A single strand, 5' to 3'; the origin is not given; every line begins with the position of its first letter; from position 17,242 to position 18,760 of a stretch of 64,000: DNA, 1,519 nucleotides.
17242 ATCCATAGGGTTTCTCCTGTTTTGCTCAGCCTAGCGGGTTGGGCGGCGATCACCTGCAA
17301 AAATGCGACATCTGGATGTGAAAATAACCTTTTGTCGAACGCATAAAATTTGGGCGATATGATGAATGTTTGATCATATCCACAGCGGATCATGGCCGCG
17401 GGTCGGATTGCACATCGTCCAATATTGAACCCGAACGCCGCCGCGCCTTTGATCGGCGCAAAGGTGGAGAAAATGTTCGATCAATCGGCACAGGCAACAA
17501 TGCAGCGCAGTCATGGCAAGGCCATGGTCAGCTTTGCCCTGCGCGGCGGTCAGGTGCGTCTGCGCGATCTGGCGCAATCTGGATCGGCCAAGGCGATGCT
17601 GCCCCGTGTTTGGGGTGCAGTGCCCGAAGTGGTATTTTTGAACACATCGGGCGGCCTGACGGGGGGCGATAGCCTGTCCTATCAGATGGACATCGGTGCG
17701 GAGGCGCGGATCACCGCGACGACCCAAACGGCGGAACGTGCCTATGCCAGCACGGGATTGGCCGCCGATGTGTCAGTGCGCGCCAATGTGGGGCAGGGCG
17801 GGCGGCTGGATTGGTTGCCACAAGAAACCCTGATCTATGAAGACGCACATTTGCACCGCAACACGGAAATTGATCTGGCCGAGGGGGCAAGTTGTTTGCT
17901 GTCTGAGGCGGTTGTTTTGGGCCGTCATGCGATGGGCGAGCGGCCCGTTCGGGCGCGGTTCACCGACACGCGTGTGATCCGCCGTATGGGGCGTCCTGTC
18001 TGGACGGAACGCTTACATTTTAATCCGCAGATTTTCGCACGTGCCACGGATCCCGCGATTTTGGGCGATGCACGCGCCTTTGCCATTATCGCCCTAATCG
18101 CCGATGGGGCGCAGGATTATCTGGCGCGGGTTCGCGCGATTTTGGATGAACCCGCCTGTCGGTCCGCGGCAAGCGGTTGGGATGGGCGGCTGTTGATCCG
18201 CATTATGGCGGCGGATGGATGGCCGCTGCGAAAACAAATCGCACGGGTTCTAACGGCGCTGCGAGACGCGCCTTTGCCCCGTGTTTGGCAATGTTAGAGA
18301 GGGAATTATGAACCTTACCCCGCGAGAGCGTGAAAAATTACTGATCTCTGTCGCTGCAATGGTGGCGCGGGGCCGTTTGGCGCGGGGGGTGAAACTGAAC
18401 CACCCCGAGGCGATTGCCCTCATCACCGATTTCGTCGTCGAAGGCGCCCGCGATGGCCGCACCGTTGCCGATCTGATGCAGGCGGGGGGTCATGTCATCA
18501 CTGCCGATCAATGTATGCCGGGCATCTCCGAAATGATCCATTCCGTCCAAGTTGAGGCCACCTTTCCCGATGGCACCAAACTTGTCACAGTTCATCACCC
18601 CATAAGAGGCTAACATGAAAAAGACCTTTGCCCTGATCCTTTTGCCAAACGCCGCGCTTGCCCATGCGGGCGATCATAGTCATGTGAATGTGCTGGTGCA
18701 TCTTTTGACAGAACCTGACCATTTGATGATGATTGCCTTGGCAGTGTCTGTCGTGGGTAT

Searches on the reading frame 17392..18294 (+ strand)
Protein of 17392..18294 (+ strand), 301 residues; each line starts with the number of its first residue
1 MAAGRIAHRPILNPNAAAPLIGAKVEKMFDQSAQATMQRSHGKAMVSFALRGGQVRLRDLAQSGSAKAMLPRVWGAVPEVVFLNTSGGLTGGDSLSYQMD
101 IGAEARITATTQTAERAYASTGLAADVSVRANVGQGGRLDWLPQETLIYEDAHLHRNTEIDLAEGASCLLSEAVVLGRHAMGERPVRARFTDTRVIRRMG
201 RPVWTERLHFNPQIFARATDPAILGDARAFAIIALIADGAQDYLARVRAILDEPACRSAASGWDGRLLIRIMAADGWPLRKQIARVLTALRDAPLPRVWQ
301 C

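Call 5: search_protein_families(library=pfam, proteins=[window:17392-18294:+], max_evalue=10)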
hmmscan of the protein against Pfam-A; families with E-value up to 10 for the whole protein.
window:17392-18294:+ (301 aa): 1 family
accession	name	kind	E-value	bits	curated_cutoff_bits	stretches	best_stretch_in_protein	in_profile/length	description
PF01774.22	UreD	-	9.9e-45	153.6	27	1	81-276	1-199/201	UreD urease accessory protein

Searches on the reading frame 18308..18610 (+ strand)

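Call 5: search_protein_families(library=pfam, proteins=[window:18308-18610:+], max_evalue=10)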
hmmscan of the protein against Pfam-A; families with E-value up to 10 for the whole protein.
window:18308-18610:+ (101 aa): 1 family
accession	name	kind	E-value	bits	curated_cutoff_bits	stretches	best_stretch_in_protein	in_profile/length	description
PF00547.23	Urease_gamma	-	1.3e-45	154.2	23.9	1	1-99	1-99/99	Urease, gamma subunit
